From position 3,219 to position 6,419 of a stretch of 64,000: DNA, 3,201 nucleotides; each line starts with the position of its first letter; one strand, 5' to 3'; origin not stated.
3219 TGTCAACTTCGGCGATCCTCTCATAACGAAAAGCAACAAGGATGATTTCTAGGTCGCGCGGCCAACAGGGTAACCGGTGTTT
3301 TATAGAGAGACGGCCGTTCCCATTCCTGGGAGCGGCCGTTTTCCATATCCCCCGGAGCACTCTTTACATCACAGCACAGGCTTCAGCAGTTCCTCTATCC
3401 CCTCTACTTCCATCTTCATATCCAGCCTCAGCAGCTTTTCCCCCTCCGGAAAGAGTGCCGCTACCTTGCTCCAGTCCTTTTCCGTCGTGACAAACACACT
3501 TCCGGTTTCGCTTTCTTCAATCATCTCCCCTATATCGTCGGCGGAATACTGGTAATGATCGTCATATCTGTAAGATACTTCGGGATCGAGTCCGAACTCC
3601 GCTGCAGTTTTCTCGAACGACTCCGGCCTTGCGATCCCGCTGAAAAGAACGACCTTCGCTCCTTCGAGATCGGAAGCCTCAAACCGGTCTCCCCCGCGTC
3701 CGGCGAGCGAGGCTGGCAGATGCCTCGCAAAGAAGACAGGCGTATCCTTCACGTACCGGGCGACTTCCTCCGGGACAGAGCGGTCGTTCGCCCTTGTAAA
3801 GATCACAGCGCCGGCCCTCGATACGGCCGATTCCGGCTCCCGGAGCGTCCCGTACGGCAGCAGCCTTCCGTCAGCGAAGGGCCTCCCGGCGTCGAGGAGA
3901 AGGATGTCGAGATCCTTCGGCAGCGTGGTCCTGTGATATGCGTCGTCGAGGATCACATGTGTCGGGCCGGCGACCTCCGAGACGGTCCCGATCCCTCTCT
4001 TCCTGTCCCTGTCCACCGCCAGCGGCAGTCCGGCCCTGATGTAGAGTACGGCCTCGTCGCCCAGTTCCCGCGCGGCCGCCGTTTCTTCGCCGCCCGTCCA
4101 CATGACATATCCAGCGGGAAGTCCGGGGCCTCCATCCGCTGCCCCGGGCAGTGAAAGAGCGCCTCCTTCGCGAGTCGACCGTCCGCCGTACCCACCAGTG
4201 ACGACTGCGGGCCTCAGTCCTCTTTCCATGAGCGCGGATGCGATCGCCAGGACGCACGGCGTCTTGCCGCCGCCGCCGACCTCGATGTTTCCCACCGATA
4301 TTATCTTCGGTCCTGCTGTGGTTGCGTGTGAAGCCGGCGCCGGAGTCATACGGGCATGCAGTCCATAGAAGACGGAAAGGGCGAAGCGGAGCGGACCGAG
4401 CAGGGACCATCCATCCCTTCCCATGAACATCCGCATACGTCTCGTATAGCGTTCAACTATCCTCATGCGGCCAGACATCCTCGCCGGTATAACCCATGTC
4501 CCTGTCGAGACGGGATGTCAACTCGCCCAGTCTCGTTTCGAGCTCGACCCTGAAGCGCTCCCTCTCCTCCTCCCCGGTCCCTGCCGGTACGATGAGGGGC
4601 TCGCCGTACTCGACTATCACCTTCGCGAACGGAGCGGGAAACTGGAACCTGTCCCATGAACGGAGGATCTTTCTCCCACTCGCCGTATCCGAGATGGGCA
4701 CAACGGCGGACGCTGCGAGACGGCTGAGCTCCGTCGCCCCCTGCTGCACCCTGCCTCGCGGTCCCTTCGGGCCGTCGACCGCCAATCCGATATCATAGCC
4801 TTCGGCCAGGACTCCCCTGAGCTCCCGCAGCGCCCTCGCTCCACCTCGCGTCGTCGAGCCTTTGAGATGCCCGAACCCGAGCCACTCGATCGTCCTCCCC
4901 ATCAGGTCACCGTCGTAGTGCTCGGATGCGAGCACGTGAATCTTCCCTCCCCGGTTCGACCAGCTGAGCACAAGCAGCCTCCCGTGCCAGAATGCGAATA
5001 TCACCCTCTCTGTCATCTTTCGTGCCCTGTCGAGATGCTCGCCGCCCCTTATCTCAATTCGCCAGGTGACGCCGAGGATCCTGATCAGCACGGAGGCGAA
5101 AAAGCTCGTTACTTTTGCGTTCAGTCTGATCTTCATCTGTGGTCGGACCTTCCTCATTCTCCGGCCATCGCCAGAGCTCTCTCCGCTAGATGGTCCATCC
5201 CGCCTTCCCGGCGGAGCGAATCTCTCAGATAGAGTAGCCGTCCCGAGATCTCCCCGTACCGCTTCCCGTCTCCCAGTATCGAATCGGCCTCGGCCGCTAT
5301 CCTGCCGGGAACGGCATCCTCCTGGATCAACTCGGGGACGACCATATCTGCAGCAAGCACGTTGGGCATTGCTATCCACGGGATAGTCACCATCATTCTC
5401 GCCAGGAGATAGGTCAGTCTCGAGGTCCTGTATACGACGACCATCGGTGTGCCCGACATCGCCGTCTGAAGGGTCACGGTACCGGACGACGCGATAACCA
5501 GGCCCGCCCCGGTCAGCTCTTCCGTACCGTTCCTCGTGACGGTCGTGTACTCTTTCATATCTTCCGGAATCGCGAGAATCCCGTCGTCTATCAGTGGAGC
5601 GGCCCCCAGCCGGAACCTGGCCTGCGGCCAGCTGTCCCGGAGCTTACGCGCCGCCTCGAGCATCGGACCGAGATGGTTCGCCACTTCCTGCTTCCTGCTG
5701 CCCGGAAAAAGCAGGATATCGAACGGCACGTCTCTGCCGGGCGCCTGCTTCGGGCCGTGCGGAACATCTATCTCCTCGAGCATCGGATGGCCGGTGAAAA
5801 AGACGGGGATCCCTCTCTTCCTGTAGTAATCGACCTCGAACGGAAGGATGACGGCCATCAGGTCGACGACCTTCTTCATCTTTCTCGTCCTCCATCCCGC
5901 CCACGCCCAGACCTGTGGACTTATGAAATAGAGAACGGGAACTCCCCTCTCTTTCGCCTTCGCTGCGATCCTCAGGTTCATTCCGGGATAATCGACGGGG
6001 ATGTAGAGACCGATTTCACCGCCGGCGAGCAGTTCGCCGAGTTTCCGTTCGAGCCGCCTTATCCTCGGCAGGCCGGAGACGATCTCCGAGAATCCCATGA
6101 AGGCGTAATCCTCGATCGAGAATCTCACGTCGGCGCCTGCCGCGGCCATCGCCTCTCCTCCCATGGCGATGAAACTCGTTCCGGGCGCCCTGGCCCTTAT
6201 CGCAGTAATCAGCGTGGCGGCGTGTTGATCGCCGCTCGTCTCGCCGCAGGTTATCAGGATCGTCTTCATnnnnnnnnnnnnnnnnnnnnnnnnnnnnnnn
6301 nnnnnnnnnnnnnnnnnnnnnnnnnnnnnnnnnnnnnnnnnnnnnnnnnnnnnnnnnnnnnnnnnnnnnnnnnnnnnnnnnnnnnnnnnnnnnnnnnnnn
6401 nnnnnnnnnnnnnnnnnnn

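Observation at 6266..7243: GnnA-like Gfo/Idh/MocA oxidoreductase embedded between lpxA and lpxB; no lpxH/lpxI in the cluster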

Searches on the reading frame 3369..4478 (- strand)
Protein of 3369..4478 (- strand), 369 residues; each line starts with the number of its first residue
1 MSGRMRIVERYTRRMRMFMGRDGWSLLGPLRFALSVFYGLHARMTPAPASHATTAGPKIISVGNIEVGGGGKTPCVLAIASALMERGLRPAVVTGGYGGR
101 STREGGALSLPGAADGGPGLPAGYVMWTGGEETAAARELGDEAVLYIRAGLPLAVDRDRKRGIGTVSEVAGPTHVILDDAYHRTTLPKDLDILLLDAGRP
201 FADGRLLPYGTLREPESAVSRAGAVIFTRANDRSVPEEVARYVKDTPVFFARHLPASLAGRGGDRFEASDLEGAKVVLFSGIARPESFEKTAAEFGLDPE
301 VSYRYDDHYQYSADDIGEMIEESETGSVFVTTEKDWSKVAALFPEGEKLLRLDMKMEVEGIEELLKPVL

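Call 4: search_protein_families(library=pfam, proteins=[window:3369-4478:-])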
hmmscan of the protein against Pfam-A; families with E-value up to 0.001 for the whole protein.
window:3369-4478:- (369 aa): 1 family
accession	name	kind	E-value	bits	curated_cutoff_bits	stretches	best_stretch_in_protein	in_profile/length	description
PF02606.20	LpxK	-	4.4e-61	207.2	27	2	132-364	88-322/328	Tetraacyldisaccharide-1-P 4'-kinase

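Call 5: search_protein_families(library=ncbifam, proteins=[window:3369-4478:-])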
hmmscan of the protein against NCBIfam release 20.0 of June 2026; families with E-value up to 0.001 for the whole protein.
window:3369-4478:- (369 aa): 2 families
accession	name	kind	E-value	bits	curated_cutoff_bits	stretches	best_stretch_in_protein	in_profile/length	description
TIGR00682.1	lpxK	equivalog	1.7e-43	148.9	91.95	2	133-359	87-308/324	tetraacyldisaccharide 4'-kinase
NF001892.0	PRK00652.1-5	equivalog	8.4e-25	87.5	327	2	134-362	106-296/308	tetraacyldisaccharide 4'-kinase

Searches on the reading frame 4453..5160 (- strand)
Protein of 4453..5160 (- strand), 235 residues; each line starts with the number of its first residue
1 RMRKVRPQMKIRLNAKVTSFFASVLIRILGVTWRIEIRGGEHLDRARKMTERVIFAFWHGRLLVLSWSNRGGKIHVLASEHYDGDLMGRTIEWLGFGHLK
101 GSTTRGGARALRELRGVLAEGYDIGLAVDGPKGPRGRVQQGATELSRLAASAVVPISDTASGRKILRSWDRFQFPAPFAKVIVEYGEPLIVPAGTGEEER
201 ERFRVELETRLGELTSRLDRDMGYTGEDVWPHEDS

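Call 4: search_protein_families(library=pfam, proteins=[window:4453-5160:-])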
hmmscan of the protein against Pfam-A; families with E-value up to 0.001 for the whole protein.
window:4453-5160:- (235 aa): 1 family
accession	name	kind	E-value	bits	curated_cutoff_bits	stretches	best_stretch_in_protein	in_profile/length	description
PF04028.18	DUF374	-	8.1e-23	80.2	26.8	1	68-135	2-69/69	Domain of unknown function (DUF374)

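Call 5: search_protein_families(library=ncbifam, proteins=[window:4453-5160:-])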
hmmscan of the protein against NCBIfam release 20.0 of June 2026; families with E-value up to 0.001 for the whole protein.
window:4453-5160:- (235 aa): 0 families

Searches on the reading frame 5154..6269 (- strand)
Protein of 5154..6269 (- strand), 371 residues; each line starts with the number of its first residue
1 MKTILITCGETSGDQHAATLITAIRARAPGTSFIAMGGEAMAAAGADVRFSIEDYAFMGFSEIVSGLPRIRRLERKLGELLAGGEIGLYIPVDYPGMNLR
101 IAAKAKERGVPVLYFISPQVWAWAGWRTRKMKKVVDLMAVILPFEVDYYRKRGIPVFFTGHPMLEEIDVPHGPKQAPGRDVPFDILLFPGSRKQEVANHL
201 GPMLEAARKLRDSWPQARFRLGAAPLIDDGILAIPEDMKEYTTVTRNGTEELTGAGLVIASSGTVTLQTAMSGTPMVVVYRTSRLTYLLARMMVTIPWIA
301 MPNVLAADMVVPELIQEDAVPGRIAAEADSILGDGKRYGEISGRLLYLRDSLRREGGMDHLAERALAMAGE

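Call 4: search_protein_families(library=pfam, proteins=[window:5154-6269:-])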
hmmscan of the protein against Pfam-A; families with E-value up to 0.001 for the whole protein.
window:5154-6269:- (371 aa): 1 family
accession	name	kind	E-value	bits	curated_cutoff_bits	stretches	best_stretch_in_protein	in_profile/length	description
PF02684.21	LpxB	-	1.4e-77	261.5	22.6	1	4-335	1-342/374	Lipid-A-disaccharide synthetase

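Call 5: search_protein_families(library=ncbifam, proteins=[window:5154-6269:-])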
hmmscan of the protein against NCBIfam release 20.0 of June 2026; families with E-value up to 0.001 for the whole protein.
window:5154-6269:- (371 aa): 3 families
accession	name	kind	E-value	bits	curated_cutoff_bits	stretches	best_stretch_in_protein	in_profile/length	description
TIGR00215.1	lpxB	equivalog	4.9e-76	256.1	190.25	1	3-363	8-377/382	lipid-A-disaccharide synthase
NF002173.0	PRK01021.1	equivalog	1.2e-31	110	1033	1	4-326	229-564/610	lipid-A-disaccharide synthase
TIGR03492.1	TIGR03492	hypoth_equivalog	5e-07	28.7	219.2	1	147-224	173-246/396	lipid-A-disaccharide synthase-related protein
